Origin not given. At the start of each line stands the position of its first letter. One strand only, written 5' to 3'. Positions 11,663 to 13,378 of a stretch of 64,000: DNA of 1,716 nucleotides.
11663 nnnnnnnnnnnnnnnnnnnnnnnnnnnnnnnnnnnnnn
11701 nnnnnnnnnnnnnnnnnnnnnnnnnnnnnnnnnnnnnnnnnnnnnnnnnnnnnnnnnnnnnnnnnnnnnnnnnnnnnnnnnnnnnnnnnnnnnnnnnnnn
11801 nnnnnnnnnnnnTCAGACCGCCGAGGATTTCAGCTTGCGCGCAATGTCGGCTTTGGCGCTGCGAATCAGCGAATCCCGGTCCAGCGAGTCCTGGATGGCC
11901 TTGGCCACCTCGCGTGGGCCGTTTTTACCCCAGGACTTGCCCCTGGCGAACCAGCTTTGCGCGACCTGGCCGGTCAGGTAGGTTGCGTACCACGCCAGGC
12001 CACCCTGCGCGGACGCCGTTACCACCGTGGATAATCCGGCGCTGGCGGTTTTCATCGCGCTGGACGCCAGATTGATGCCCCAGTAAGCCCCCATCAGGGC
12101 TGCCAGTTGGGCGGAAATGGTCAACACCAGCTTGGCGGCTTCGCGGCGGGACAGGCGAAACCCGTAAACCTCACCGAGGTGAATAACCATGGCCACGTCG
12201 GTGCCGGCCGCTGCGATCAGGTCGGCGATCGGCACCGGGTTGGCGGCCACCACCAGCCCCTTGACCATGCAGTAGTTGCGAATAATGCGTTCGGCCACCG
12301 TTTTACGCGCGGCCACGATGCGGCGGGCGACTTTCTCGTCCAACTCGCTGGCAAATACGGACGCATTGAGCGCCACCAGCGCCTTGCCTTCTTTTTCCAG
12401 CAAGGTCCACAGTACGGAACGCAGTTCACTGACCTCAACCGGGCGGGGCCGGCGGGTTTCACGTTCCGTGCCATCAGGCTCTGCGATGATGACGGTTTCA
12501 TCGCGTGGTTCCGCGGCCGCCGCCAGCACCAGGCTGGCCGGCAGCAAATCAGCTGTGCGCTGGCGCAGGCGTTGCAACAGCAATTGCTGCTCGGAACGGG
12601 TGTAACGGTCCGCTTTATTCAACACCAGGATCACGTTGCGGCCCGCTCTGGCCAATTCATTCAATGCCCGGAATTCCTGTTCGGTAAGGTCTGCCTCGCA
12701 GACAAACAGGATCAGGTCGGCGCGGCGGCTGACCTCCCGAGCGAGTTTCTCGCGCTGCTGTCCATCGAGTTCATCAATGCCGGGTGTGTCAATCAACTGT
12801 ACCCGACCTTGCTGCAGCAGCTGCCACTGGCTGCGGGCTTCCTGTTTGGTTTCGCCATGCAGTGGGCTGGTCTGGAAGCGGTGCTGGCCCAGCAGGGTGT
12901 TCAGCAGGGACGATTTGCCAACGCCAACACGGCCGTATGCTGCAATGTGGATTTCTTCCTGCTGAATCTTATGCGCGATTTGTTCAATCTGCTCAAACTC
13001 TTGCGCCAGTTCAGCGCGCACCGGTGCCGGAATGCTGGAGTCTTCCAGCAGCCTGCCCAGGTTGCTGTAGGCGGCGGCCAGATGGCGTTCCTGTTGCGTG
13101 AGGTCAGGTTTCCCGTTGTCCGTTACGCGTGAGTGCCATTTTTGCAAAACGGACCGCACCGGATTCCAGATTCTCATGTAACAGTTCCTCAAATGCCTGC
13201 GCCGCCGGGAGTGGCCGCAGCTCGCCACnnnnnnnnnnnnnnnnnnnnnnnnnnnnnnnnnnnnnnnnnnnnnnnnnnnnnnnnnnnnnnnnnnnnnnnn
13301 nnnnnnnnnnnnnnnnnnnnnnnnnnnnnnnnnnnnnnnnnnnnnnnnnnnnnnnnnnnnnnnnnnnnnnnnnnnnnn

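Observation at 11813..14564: Tandem paralogous GTPase-DUF697 fusion proteins, only one membrane-anchored at the N-terminus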

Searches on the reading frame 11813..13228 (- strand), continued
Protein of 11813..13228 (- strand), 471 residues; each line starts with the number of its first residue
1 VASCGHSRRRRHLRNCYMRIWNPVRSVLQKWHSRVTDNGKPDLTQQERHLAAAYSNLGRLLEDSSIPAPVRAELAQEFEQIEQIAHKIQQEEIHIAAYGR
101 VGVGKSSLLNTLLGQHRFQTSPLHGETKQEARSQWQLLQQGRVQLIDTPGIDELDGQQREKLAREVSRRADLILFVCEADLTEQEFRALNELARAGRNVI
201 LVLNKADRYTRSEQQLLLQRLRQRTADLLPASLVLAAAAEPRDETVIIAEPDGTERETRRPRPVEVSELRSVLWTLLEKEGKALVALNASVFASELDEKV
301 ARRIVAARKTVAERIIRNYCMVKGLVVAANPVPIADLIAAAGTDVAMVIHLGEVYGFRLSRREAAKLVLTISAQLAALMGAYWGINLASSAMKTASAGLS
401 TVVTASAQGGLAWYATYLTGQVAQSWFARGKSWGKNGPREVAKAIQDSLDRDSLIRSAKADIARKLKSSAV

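Call 33: find_encoding_contigs(protein=P0430, flank=6000, max_places=2)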
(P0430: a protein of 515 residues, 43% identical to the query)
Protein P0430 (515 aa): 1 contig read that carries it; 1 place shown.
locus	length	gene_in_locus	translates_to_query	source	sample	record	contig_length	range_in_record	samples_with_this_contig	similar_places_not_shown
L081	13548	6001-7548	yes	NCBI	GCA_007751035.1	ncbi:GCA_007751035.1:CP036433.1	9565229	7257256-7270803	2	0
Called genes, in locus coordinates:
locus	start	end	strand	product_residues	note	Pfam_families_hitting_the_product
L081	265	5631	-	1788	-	-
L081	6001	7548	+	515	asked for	PF00350:Dynamin_N (weak), PF01926:MMR_HSR1, PF02421:FeoB_N, PF04548:AIG1 (weak), PF05128:DUF697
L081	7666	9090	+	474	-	-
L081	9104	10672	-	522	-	PF22694:CtpB_N-like, PF00595:PDZ (faint), PF13180:PDZ_2 (faint), PF17820:PDZ_6 (weak), PF03572:Peptidase_S41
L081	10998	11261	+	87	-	PF06289:FlbD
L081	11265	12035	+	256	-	PF20560:MotA_N (weak), PF01618:MotA_ExbB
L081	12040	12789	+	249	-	PF13677:MotB_plug, PF00691:OmpA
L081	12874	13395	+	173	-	-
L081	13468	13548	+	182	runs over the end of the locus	PF28396:SepQ_C (faint), PF01052:FliMN_C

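Call 34: find_encoding_contigs(protein=P0506, flank=6000, max_places=2)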
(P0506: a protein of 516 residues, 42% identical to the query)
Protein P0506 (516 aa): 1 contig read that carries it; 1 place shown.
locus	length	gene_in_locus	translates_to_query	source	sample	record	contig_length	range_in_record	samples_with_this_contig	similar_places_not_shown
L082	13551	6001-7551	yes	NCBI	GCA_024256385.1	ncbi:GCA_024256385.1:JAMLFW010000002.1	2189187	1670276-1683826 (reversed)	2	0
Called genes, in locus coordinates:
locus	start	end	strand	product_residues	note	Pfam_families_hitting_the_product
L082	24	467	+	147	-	PF00892:EamA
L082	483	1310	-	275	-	PF07963:N_methyl (weak), PF07596:SBP_bac_10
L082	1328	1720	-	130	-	-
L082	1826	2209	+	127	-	-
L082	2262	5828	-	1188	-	PF05977:MFS_3 (weak), PF07690:MFS_1, PF01553:Acyltransferase, PF00501:AMP-binding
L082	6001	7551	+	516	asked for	PF03193:RsgA_GTPase (faint), PF00350:Dynamin_N (weak), PF01926:MMR_HSR1, PF02421:FeoB_N, PF05128:DUF697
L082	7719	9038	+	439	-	PF00350:Dynamin_N (faint), PF01926:MMR_HSR1, PF02421:FeoB_N (weak), PF05128:DUF697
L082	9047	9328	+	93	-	-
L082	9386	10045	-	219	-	PF06439:3keto-disac_hyd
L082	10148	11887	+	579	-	PF02706:Wzz (weak)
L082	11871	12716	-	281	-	PF04116:FA_hydroxylase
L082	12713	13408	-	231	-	-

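Call 36: find_encoding_contigs(protein=P0281, flank=5000, max_places=2)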
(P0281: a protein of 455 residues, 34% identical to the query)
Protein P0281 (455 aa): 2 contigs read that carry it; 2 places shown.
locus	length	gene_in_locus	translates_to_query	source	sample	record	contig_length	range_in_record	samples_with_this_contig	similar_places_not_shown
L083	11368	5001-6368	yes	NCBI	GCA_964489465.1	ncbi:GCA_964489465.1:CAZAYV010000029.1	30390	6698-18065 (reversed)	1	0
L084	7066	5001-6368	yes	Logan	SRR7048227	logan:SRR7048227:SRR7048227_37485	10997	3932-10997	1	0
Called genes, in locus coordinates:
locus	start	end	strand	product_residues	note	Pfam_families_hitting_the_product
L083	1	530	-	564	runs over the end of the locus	PF00916:Sulfate_transp, PF01740:STAS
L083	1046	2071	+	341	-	PF19300:BPD_transp_1_N, PF00528:BPD_transp_1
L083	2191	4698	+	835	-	PF14872:GHL5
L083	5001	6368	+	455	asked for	PF03193:RsgA_GTPase (faint), PF01926:MMR_HSR1, PF02421:FeoB_N (weak), PF04548:AIG1 (weak), PF00350:Dynamin_N (weak), PF05128:DUF697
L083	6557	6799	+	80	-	PF14076:DUF4258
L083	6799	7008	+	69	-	-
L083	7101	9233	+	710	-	PF00270:DEAD, PF04851:ResIII (weak), PF00271:Helicase_C, PF16124:RecQ_Zn_bind, PF09382:RQC, PF00570:HRDC, PF14493:HTH_40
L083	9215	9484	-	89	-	PF11347:CRR42-like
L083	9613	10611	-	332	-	PF01903:CbiX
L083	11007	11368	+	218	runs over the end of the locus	-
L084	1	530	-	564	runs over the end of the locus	PF00916:Sulfate_transp, PF01740:STAS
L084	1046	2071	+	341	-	PF19300:BPD_transp_1_N, PF00528:BPD_transp_1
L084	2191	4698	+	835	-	PF14872:GHL5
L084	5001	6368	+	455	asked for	PF03193:RsgA_GTPase (faint), PF01926:MMR_HSR1, PF02421:FeoB_N (weak), PF04548:AIG1 (weak), PF00350:Dynamin_N (weak), PF05128:DUF697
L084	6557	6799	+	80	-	PF14076:DUF4258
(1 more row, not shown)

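Call 37: find_encoding_contigs(protein=P0253, flank=5000, max_places=2)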
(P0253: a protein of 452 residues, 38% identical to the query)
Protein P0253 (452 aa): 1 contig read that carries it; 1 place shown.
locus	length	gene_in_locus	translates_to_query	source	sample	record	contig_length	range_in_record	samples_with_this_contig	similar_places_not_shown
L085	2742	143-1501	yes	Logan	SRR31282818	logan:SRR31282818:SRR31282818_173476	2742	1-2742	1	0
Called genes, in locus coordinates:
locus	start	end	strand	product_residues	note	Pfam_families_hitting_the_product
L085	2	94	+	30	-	?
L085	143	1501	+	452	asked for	PF00009:GTP_EFTU (weak), PF00350:Dynamin_N (weak), PF01926:MMR_HSR1, PF02421:FeoB_N (weak), PF00350:Dynamin_N (weak), PF05128:DUF697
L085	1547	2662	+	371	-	PF00350:Dynamin_N (faint), PF01926:MMR_HSR1, PF02421:FeoB_N, PF04548:AIG1 (weak), PF05128:DUF697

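Call 38: find_encoding_contigs(protein=P0257, flank=5000, max_places=2)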
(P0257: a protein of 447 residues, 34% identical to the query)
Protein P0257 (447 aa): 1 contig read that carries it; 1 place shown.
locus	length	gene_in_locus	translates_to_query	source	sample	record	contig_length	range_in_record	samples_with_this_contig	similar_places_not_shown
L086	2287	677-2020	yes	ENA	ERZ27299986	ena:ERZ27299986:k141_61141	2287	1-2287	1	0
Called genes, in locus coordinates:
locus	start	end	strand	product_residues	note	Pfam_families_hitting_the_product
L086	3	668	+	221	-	?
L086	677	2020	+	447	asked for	PF03193:RsgA_GTPase (weak), PF13191:AAA_16, PF00009:GTP_EFTU (faint), PF02421:FeoB_N, PF04548:AIG1 (weak), PF00350:Dynamin_N (weak), PF01926:MMR_HSR1, PF05128:DUF697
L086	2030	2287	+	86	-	?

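Call 39: find_encoding_contigs(protein=P0325, flank=5000, max_places=2)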
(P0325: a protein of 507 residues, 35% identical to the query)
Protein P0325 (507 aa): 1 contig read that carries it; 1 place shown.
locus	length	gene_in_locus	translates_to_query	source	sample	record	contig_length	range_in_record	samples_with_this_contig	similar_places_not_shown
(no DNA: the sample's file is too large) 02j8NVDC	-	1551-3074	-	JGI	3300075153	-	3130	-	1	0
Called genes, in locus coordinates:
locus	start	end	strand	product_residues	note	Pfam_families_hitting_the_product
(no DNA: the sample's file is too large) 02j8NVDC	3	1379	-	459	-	?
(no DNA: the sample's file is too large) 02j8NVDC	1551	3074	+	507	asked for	PF03193:RsgA_GTPase (faint), PF00350:Dynamin_N (weak), PF01926:MMR_HSR1, PF02421:FeoB_N (weak), PF05128:DUF697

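Call 47: search_protein_families(library=padloc, proteins=[window:11813-13177:-], max_evalue=0.01)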
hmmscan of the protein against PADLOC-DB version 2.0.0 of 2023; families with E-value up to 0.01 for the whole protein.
window:11813-13177:- (454 aa): 4 families
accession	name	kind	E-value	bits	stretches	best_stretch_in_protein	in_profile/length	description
PDLC03839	LeoA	-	3.4e-17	60.7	1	28-215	10-203/559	-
PDLC03841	LeoBC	-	1.3e-13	49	1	65-191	60-191/601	-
PDLC04140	mad8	-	0.0016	16.1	1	74-271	26-175/314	mads_8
PDLC03840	LeoA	-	0.0032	14.5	1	51-134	29-112/577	-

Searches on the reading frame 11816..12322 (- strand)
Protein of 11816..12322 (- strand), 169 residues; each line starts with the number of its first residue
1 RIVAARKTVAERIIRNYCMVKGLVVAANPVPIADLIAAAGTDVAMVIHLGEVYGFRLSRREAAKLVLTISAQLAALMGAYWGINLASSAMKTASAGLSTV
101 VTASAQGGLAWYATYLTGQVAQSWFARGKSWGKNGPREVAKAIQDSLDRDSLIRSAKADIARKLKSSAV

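Call 66: search_solved_structures(query=window:11816-12322:-, max_evalue=10)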
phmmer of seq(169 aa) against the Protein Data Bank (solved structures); distinct sequences matched with E-value up to 10: 1.
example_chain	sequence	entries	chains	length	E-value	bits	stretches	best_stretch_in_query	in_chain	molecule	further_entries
4wy5_A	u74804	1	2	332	0.3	14.3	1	33-81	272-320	Esterase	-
